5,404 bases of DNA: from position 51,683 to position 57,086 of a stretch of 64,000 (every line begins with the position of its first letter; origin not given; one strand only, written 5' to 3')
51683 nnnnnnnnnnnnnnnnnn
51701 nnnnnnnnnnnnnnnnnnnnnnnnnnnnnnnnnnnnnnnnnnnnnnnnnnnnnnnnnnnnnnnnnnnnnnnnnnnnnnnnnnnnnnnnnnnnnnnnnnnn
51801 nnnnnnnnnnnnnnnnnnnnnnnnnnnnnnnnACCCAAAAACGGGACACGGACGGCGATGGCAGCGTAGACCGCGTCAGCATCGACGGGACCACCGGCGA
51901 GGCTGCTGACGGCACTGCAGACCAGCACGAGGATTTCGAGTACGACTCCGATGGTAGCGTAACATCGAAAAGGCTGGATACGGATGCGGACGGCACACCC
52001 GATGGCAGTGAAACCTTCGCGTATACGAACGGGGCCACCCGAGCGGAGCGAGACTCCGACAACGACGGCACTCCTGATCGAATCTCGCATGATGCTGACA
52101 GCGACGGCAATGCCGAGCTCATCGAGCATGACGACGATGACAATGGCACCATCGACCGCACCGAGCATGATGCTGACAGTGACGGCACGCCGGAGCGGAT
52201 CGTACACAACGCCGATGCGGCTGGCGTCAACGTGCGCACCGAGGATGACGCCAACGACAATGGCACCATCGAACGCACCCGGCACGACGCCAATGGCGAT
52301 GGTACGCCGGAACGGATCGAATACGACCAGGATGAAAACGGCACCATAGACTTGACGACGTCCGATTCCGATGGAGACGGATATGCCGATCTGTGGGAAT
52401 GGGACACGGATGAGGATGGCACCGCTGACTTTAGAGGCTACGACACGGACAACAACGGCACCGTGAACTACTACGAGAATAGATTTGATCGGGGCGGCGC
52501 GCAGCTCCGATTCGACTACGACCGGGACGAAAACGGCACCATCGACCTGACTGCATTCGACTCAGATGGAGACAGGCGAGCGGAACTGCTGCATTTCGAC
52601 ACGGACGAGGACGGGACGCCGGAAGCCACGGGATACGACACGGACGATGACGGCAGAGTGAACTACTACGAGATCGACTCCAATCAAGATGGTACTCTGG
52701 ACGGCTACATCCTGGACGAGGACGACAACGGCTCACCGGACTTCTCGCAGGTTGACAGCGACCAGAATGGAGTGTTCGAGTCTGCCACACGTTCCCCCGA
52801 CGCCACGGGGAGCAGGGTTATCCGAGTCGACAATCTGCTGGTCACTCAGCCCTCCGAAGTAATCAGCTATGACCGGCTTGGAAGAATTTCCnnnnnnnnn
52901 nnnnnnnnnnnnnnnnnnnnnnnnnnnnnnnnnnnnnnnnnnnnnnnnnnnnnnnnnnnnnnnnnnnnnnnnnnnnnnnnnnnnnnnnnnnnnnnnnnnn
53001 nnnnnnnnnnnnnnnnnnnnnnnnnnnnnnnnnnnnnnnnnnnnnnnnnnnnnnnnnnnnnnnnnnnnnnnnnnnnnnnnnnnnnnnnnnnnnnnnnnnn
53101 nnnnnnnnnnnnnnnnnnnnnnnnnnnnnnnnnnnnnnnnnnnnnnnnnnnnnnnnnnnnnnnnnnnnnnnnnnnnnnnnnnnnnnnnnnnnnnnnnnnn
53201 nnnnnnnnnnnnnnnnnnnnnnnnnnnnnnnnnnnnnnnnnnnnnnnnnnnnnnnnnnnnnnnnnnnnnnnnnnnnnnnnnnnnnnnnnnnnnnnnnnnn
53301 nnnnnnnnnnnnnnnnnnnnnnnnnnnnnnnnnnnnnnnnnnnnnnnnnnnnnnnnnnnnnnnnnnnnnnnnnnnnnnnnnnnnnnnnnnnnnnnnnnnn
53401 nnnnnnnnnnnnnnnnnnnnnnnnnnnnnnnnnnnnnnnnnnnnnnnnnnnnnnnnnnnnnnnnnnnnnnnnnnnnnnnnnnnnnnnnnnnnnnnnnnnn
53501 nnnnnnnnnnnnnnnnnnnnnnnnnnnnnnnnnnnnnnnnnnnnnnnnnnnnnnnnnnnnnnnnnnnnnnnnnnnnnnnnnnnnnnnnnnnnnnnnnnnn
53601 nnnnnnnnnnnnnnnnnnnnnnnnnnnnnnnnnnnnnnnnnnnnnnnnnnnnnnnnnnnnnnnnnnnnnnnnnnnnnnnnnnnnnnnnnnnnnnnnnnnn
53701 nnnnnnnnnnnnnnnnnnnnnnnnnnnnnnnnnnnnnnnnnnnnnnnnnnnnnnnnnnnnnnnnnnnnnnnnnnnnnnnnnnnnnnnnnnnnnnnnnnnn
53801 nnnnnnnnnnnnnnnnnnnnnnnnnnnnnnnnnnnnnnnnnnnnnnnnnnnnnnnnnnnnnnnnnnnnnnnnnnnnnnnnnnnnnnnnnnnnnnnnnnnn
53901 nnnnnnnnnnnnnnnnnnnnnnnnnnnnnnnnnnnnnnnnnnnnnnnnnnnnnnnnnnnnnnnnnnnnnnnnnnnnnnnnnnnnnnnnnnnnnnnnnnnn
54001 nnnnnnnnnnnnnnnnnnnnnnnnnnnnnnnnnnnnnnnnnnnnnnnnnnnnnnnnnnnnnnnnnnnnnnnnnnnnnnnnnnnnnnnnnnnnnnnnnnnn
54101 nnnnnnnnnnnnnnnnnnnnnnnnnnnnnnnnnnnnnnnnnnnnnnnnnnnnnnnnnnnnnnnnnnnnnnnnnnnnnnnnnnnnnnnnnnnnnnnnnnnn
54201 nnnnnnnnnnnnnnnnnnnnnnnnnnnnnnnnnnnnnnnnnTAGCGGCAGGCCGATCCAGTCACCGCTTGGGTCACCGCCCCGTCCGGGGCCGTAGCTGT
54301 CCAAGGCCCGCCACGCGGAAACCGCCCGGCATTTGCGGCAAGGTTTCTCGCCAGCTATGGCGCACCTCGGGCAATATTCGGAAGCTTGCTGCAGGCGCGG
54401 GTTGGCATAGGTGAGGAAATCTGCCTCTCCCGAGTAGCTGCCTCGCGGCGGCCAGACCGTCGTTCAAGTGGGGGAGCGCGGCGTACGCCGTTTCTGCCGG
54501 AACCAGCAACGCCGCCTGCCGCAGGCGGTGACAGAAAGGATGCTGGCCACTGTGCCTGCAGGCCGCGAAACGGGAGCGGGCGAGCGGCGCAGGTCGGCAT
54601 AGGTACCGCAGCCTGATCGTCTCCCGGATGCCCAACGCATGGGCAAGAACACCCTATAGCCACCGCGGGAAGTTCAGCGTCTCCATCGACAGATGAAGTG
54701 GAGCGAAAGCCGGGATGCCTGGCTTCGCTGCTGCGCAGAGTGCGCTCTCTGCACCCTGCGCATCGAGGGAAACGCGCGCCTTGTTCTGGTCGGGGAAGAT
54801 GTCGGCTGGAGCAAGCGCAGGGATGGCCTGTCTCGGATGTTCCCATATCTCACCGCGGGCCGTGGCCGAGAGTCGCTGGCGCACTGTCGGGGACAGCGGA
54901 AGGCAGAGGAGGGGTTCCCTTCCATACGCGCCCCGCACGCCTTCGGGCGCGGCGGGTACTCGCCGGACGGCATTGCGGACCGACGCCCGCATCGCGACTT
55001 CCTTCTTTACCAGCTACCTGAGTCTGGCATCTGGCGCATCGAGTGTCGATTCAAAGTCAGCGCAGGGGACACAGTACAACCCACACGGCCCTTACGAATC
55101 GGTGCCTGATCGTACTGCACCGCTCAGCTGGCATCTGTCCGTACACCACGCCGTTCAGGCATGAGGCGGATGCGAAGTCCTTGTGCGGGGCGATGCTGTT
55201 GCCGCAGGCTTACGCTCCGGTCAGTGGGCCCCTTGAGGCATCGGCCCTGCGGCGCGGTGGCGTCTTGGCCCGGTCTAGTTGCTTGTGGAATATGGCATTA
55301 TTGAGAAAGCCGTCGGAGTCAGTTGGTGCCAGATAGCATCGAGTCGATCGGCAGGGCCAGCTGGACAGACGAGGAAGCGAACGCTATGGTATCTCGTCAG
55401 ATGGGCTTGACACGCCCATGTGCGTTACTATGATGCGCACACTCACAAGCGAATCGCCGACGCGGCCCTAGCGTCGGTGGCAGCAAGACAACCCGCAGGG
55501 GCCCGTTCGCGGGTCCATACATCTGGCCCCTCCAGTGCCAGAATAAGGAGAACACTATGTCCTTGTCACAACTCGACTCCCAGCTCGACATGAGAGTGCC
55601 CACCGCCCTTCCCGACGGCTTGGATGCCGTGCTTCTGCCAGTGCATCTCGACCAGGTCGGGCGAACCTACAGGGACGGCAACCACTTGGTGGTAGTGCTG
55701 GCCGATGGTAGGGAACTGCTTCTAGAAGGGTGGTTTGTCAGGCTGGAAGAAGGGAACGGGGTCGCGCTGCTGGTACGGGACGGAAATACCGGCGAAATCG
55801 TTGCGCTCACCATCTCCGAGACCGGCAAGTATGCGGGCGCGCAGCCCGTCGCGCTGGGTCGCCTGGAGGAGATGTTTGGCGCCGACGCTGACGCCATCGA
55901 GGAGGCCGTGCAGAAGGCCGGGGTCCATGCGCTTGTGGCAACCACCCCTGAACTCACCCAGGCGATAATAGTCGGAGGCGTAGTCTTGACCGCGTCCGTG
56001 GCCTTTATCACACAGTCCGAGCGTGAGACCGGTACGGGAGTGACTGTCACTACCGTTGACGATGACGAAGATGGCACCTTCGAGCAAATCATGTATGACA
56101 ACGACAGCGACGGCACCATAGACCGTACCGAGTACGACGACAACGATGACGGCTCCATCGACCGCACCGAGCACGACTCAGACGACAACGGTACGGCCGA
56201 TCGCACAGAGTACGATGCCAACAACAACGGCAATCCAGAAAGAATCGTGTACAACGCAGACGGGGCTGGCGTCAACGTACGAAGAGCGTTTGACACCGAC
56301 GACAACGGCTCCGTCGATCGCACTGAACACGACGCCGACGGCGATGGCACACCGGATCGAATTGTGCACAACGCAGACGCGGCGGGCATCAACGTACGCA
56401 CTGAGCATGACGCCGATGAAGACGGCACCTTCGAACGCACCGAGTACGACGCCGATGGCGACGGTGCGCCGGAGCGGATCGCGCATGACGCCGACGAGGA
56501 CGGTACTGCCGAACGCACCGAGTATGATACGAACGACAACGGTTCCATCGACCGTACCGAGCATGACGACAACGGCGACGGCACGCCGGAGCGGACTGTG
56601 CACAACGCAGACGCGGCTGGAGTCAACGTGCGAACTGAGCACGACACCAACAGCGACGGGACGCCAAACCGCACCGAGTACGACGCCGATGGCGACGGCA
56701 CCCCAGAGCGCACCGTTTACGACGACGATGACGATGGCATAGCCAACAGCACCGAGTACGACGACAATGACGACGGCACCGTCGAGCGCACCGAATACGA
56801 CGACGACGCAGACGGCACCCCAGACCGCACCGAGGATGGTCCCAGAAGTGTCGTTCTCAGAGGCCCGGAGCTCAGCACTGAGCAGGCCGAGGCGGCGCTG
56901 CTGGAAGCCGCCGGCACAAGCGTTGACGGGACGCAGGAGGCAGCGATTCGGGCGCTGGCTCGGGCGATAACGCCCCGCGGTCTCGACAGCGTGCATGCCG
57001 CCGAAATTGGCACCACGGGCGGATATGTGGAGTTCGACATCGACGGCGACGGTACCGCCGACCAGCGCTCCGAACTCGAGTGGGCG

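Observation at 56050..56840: Regular 13-residue-period DxDxDG arrays (F and G): an unusually dense predicted Ca2+-binding polymer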

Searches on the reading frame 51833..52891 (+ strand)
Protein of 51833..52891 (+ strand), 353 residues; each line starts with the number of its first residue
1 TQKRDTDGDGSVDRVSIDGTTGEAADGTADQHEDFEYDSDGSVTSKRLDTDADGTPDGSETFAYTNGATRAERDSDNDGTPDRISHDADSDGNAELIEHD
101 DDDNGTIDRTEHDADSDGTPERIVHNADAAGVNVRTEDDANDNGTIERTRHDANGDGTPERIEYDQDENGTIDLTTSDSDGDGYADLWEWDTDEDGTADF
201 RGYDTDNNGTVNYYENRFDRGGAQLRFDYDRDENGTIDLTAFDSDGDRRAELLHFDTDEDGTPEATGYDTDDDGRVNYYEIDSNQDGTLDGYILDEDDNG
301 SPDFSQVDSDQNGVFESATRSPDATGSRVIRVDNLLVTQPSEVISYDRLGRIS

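Call 47: predict_structure(alignment_id=A3)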
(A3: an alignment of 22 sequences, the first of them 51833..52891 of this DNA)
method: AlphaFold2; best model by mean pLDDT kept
length: 353 residues; sequences in the alignment: 22
mean_pLDDT: 64.1   pTM: 0.48
mean pLDDT of the five models: 64.1, 64.1, 62.2, 62.2, 59.6
residues with pLDDT >= 90: 18; 70-90: 117; 50-70: 141; < 50: 77
segments of 3 or more residues with pLDDT < 50: 20-22, 66-68, 88-90, 92-94, 300-303, 305-353
pLDDT, mean of each block of 10 residues (from residue 1): 60 51 53 77 78 72 55 59 54 54 65 75 75 81 89 78 90 89 84 79 68 62 66 60 54 64 67 66 74 62 47 42 39 33 32 32
secondary structure, 60 per line:
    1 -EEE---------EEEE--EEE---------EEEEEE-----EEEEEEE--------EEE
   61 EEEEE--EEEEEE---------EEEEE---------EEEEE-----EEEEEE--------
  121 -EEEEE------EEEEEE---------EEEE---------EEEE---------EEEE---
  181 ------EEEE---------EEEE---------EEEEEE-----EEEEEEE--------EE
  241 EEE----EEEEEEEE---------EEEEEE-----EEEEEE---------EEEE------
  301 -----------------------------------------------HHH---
elements in order: E2-4 E14-17 E20-22 E32-37 E43-49 E58-65 E68-73 E83-87 E97-101 E107-112 E122-126 E133-138 E148-151 E161-164 E174-177 E187-190 E200-203 E213-218 E224-230 E239-243 E248-255 E265-270 E276-281 E291-294
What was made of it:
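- It shows 4-6-residue strands every 13 residues (call 47). The MSA-based model reaches pLDDT 75-90 over several units (call 47).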

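Call 50: fold_search(model_id=the predicted structure, library=pdb)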
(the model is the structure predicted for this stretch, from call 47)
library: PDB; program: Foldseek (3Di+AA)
matches with E <= 10: 526; with E <= 0.001: 35
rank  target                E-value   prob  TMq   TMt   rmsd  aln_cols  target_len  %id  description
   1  8qjc                  1.3e-07  1.00  0.13  0.05  30.5       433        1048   14  T6SS-linked Rhs repeat protein - Salmonella bongori Rhs-core domain with toxin domain (released 2024-09-25)
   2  8qjd_B                2.0e-07  1.00  0.20  0.09  32.1       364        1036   15  T6SS-linked Rhs repeat protein - Salmonella bongori Rhs-core domain (released 2024-09-25)
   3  8qjb_A                1.4e-06  1.00  0.20  0.09  32.5       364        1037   15  T6SS-linked Rhs repeat protein - Salmonella bongori Rhs-core domain extended N-terminus (released 2024-09-25)
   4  8uy4_A                2.2e-06  1.00  0.17  0.06  20.7       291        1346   13  Acinetobacter baumannii Tse15 Rhs effector (released 2024-10-09)
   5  8r50_A                2.2e-06  0.99  0.13  0.04  29.7       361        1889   11  Mouse teneurin-3 compact dimer - A1B1 isoform (released 2024-05-08)
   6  8cp6_B                2.3e-06  0.99  0.14  0.06  26.0       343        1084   14  Type six secretion system exported effector 5 (Tse5) (released 2023-12-06)
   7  8r51_A                4.3e-06  1.00  0.17  0.05  29.5       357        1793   12  Mouse teneurin-3 non-compact subunit - A1B1 isoform (released 2024-05-08)
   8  8r54_A                4.3e-06  0.99  0.17  0.04  31.0       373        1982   13  Mouse teneurin-3 non-compact subunit - A0B0 isoform (released 2024-05-08)
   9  7bam_A                9.8e-06  0.99  0.17  0.05  30.3       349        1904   11  human Teneurin4 WT C2 (released 2021-12-01)
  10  9g2f_A                1.1e-05  1.00  0.19  0.05  27.9       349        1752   11  Mouse Teneurin2 dimer variant A1B1 (released 2026-01-21)
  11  8qja_A                1.1e-05  0.82  0.11  0.05  29.7       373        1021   11  T6SS-linked Rhs repeat protein - Advenella mimigardefordensis VgrG-Rhs core (released 2024-09-25)
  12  8qja_B                1.3e-05  0.77  0.11  0.05  30.6       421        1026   14  T6SS-linked Rhs repeat protein - Advenella mimigardefordensis VgrG-Rhs core (released 2024-09-25)
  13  8qja_D                1.4e-05  0.99  0.18  0.08  26.9       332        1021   14  T6SS-linked Rhs repeat protein - Advenella mimigardefordensis VgrG-Rhs core (released 2024-09-25)
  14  6vhh_A                1.4e-05  0.97  0.16  0.05  30.1       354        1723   11  Human Teneurin-2 and human Latrophilin-3 binary complex (released 2020-06-03)
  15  8qja_C                3.3e-05  0.75  0.12  0.05  29.6       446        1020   14  T6SS-linked Rhs repeat protein - Advenella mimigardefordensis VgrG-Rhs core (released 2024-09-25)
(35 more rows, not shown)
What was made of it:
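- On RHS / YD repeat: Foldseek top hits are Rhs, teneurin and Tc, with E 1e-7 to 1e-4 but TM 0.2 or below (call 50).
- Closest known: RHS / YD repeats. Same: The Foldseek top hits are Rhs, teneurin and Tc (call 50).
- Closest known: Single-layer beta-sheets. Same: These give the best global TM-scores (0.30-0.34) to the model (call 50).
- Foldseek top hits are Rhs cores (1.3e-7), teneurin YD shells, Tc BC components and engineered OspA single-layer sheets (call 50). The Foldseek top hits are Rhs cores and Tc BC shells (call 50). TM-scores are 0.2 or below (call 50).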

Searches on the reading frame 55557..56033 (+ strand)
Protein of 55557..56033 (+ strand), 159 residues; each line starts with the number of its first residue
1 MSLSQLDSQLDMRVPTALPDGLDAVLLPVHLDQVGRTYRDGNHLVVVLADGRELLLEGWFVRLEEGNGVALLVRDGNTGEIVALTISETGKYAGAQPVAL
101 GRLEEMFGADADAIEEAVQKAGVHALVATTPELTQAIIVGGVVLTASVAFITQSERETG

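Call 34: find_homologous_proteins(query=window:55557-56033:+, max_evalue=0.001)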
Query window:55557-56033:+: 174 candidates shared short words with the query, none scored E <= 0.001.

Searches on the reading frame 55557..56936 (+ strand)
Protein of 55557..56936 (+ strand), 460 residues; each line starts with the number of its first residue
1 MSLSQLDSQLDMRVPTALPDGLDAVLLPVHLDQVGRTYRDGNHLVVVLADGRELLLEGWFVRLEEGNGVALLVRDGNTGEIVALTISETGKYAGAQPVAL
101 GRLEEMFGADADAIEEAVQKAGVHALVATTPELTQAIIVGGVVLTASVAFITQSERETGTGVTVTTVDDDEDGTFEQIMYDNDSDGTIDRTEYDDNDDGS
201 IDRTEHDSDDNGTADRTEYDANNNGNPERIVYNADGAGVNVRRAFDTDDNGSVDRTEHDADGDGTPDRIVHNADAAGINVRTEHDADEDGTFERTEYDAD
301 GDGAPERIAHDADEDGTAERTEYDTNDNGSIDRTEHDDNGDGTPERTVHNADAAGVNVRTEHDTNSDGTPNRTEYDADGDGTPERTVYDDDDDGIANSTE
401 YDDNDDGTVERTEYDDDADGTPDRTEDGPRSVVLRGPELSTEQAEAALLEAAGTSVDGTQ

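Call 12: find_homologous_proteins(query=window:55557-56936:+, max_evalue=0.001)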
Query window:55557-56936:+ (460 aa): 36 proteins with E <= 0.001 among 8000 candidates.
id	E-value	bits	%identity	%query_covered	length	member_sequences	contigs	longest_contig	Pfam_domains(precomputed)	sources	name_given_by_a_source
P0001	2.2e-21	95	37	56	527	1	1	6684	PF05593.20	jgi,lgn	-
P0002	8.0e-17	80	35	60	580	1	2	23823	PF05593.20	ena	-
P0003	8.9e-16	76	41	37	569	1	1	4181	-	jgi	jgi:hypothetical protein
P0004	1.2e-15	76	30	59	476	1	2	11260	PF05593.20,PF25023.2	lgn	-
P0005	2.8e-15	75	33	52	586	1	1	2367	PF05593.20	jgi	jgi:hypothetical protein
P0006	2.9e-15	74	35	55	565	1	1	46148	-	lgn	-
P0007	3.5e-15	74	32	43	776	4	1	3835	PF05593.20,PF25023.2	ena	-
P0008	6.0e-15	73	33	60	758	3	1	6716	-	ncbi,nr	ncbi:MAG: hypothetical protein LW630_10145, partial [Saprospiraceae bacterium]|nr:hypothetical prote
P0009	1.2e-14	73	39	46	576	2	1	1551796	PF17963.8,PF17803.8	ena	-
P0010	2.0e-14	72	34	46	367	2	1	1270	PF05593.20,PF20615.4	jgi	-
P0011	9.3e-13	66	29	80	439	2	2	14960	-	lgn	-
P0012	1.1e-12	66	35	47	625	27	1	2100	PF05593.20,PF25023.2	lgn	-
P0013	1.4e-12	66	32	51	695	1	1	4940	PF08436.18,PF17963.8,PF00028.24,PF17803.8,PF23785.2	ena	-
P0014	3.3e-12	64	31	72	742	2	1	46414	PF25374.1,PF00028.24,PF17803.8,PF03413.26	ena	-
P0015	5.7e-10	57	30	56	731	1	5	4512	PF15283.13,PF05593.20,PF25023.2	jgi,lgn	jgi:hypothetical protein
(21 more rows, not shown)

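Call 54: find_encoding_contigs(protein=P0011, flank=10000, max_places=3)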
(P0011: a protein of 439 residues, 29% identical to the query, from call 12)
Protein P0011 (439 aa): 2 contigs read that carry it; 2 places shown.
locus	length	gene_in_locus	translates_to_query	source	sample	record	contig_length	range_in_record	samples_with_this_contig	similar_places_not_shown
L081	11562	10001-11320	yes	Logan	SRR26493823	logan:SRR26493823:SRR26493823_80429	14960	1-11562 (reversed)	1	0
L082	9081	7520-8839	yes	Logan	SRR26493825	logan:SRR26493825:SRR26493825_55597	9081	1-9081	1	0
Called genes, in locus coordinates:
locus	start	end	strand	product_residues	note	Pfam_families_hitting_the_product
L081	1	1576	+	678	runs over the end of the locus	PF22783:BapA_N (faint)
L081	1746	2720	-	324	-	PF13426:PAS_9 (weak), PF00512:HisKA, PF13581:HATPase_c_2 (weak), PF02518:HATPase_c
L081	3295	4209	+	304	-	-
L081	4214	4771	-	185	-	-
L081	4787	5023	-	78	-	PF07750:GcrA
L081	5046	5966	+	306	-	PF01061:ABC2_membrane, PF12698:ABC2_membrane_3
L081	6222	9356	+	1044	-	-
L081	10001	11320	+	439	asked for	-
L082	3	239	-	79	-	?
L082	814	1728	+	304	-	-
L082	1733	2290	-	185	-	-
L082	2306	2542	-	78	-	PF07750:GcrA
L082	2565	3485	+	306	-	PF01061:ABC2_membrane, PF12698:ABC2_membrane_3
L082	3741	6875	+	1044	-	-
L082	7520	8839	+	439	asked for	-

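Call 63: search_protein_families(library=pfam, proteins=[P0002, P0001, P0009], max_evalue=0.01)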
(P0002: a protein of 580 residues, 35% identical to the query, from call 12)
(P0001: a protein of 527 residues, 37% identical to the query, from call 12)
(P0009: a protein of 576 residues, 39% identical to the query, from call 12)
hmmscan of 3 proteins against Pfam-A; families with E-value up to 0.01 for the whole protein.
P0002 (580 aa): 2 families
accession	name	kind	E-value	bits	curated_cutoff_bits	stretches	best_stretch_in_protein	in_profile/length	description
PF05593.20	RHS_repeat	-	1e-07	32.6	22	1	349-388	1-33/38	RHS Repeat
PF20615.3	DUF6802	-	0.00017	22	27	0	384-448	31-89/102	Family of unknown function (DUF6802)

P0001 (527 aa): 1 family
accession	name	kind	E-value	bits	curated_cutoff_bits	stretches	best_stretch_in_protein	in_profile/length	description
PF05593.20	RHS_repeat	-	5.1e-13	49.5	22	1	464-504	1-36/38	RHS Repeat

P0009 (576 aa): 2 families
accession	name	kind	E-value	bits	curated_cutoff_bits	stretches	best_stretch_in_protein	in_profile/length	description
PF17803.7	Cadherin_4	-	9.4e-10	39.3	25.1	2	113-171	1-54/71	Bacterial cadherin-like domain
PF17963.7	Big_9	-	1.2e-05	26.5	23.6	2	125-215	2-85/89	Bacterial Ig domain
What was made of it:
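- On RHS / YD repeat: The related 27-mer proteins P0001 and P0002 do pass (call 63).
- P0001 and P0002 pass the Pfam RHS_repeat cutoff (call 63). Related proteins are annotated RHS_repeat (calls 12, 63).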
